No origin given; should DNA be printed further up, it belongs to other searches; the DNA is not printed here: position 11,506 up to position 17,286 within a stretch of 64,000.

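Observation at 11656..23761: Tandem receptor cyclases: near-identical ends, diverged extracellular middle, adenylyl specificity predicted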

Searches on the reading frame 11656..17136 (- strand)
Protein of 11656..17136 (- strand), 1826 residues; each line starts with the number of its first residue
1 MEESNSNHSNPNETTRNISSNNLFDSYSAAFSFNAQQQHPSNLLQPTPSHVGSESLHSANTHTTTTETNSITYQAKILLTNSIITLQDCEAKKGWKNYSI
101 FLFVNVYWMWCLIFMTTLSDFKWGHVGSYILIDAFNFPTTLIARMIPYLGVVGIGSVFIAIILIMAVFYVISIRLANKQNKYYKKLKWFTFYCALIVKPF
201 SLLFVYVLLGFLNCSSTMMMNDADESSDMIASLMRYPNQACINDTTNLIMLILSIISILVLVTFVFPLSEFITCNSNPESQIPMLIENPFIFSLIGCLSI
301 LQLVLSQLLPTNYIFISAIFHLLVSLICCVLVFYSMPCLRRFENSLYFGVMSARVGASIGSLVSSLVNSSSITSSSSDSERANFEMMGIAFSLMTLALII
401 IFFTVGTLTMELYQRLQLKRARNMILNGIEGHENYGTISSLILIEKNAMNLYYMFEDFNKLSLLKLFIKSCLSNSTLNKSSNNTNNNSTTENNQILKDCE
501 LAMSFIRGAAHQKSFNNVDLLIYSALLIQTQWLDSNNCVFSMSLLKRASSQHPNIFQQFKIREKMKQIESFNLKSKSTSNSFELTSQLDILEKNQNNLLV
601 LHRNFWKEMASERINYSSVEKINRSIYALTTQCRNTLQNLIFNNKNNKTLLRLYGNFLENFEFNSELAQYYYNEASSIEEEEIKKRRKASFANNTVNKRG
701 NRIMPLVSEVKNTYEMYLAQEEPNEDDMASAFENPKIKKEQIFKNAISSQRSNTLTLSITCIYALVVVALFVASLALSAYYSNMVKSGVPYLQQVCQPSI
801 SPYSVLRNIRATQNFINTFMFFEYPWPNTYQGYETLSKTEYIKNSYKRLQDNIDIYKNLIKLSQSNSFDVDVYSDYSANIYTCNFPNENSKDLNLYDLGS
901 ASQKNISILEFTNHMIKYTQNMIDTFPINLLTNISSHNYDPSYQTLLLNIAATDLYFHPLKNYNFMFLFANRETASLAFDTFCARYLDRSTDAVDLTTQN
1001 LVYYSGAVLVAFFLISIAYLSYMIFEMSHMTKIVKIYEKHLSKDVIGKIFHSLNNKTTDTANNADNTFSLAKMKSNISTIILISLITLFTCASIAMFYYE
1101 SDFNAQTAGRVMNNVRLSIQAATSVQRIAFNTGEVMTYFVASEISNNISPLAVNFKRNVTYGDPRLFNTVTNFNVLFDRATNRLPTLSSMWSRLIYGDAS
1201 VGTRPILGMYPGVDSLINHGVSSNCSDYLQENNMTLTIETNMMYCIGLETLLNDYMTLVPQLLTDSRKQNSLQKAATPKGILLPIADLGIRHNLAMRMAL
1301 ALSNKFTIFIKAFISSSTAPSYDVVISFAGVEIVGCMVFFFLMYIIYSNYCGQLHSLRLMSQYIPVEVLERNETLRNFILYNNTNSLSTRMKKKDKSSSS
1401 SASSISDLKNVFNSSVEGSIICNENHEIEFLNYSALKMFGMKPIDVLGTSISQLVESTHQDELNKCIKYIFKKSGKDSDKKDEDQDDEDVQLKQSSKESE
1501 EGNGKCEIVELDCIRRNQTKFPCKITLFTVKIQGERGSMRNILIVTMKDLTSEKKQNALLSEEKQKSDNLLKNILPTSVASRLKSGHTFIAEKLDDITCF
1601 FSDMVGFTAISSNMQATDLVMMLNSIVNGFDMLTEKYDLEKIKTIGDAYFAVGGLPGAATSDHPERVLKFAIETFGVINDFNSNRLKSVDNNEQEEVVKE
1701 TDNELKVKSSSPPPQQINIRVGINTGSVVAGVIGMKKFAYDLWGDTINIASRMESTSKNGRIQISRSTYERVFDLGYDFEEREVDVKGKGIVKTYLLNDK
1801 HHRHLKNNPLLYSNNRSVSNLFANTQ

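Call 11: search_protein_families(library=pfam, proteins=[window:11656-17136:-], max_evalue=0.01)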
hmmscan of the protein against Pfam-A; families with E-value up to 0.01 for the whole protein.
window:11656-17136:- (1826 aa): 5 families
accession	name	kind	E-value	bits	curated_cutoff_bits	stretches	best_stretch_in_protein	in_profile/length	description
PF00211.25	Guanylate_cyc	-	3.8e-52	177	21.9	1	1591-1798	3-182/183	Adenylate and Guanylate cyclase catalytic domain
PF13426.13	PAS_9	-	2.8e-14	53.7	27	1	1417-1551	2-102/103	PAS domain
PF25474.1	TPR_TmcB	-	1.3e-12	48.2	27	1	583-682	23-122/125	TmcB, TPR repeats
PF00989.32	PAS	-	0.0001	22.7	22.6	1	1407-1472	2-67/113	PAS fold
PF07701.20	HNOBA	-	0.0038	17.2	23.4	1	1554-1583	187-216/216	Heme NO binding associated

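Call 12: find_homologous_proteins(query=window:11656-17136:-, max_evalue=1e-10)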
Query window:11656-17136:- (1826 aa): 10 proteins with E <= 1e-10 among 7286 candidates.
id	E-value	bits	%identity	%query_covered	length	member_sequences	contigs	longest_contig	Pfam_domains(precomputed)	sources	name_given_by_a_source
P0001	0.0e+0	1954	53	99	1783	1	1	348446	PF13426.14,PF00211.26,PF25474.2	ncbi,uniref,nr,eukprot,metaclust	ncbi:predicted protein [Naegleria gruberi]|uniref:Predicted protein n=1 Tax=Naegleria gruberi TaxID=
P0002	0.0e+0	1092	40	83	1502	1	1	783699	PF13426.14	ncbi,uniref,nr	ncbi:hypothetical protein C9374_012435 [Naegleria lovaniensis]|uniref:PAS domain-containing protein 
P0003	2.0e-206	707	33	94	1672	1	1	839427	PF13426.14,PF00211.26,PF00989.32,PF25474.2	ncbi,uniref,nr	ncbi:hypothetical protein FDP41_001886 [Naegleria fowleri]|uniref:Guanylate cyclase domain-containin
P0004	1.4e-205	704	33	94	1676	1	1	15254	PF13426.14,PF00211.26,PF00989.32,PF25474.2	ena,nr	nr:unnamed protein product [Naegleria fowleri]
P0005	2.2e-120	422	27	88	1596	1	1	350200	PF13426.14,PF00211.26,PF00989.32,PF25474.2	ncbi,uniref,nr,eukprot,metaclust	ncbi:predicted protein [Naegleria gruberi]|uniref:Predicted protein n=1 Tax=Naegleria gruberi TaxID=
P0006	7.8e-42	161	32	14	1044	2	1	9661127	PF16214.10,PF06327.20,PF00211.26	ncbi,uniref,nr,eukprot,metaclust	ncbi:uncharacterized protein TRIADDRAFT_21914 [Trichoplax adhaerens]|uniref:adenylate cyclase n=1 Ta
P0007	4.8e-41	159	33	15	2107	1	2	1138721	PF16212.12,PF00211.26,PF16209.11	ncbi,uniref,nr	ncbi:unnamed protein product [Blepharisma stoltei]|uniref:Guanylate cyclase domain-containing protei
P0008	2.1e-38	150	38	14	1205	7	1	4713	PF07495.20,PF07494.18,PF00211.26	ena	-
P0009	1.9e-29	120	30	22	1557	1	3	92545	PF13426.14,PF00211.26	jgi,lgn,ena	-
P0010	1.3e-26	111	26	13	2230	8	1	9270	PF16212.12,PF00702.33,PF13246.13,PF08282.19,PF00211.26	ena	-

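Call 13: find_encoding_contigs(protein=window:11656-17136:-, flank=10000, max_places=6)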
Protein window:11656-17136:- (1826 aa): no gene with exactly this product is on record in the collection.

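Call 55: find_encoding_contigs(protein=P0001, flank=10000, max_places=3)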
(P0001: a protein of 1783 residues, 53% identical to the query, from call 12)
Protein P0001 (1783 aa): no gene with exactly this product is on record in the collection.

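Call 57: find_encoding_contigs(protein=P0002, flank=10000, max_places=2)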
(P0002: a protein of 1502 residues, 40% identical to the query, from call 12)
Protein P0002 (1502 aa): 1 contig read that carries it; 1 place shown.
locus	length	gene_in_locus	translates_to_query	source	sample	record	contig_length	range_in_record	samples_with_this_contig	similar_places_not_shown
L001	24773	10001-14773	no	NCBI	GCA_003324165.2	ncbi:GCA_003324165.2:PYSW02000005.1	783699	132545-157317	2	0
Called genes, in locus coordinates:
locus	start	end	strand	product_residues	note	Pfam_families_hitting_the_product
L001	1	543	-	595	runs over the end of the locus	-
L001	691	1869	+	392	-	-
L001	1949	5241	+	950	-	-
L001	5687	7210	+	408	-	PF00415:RCC1 (faint), PF25390:WD40_RLD, PF25384:Alsin_RLD (faint), PF13540:RCC1_2, PF25390:WD40_RLD, PF13540:RCC1_2 (weak)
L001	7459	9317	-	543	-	PF01546:Peptidase_M20, PF07687:M20_dimer (weak)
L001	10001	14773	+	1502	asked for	PF13426:PAS_9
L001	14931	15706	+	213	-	PF00211:Guanylate_cyc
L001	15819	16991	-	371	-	-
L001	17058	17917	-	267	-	-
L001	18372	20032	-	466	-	-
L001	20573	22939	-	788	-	-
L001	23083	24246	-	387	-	PF10453:NUFIP1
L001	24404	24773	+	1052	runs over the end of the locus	PF01663:Phosphodiest (weak), PF00884:Sulfatase, PF01676:Metalloenzyme (weak), PF04987:PigN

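Call 58: find_encoding_contigs(protein=P0003, flank=10000, max_places=2)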
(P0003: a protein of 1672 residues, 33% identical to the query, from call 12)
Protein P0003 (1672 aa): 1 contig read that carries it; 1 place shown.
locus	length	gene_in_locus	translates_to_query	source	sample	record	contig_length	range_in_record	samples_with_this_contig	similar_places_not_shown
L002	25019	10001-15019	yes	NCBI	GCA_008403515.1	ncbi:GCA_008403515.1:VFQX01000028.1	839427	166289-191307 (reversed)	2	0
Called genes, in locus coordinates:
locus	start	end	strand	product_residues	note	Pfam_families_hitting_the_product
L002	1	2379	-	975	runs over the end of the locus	-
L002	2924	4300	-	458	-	PF00579:tRNA-synt_1b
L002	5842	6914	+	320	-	-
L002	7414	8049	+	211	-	-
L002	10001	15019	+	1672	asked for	PF25474:TPR_TmcB, PF00989:PAS (weak), PF13426:PAS_9, PF00211:Guanylate_cyc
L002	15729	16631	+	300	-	PF13359:DDE_Tnp_4 (weak)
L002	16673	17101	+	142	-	-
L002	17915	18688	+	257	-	-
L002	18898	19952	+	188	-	PF03162:Y_phosphatase2 (faint), PF00782:DSPc, PF22785:Tc-R-P, PF14566:PTPlike_phytase (weak), PF00102:Y_phosphatase (faint)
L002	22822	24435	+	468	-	PF00610:DEP, PF00615:RGS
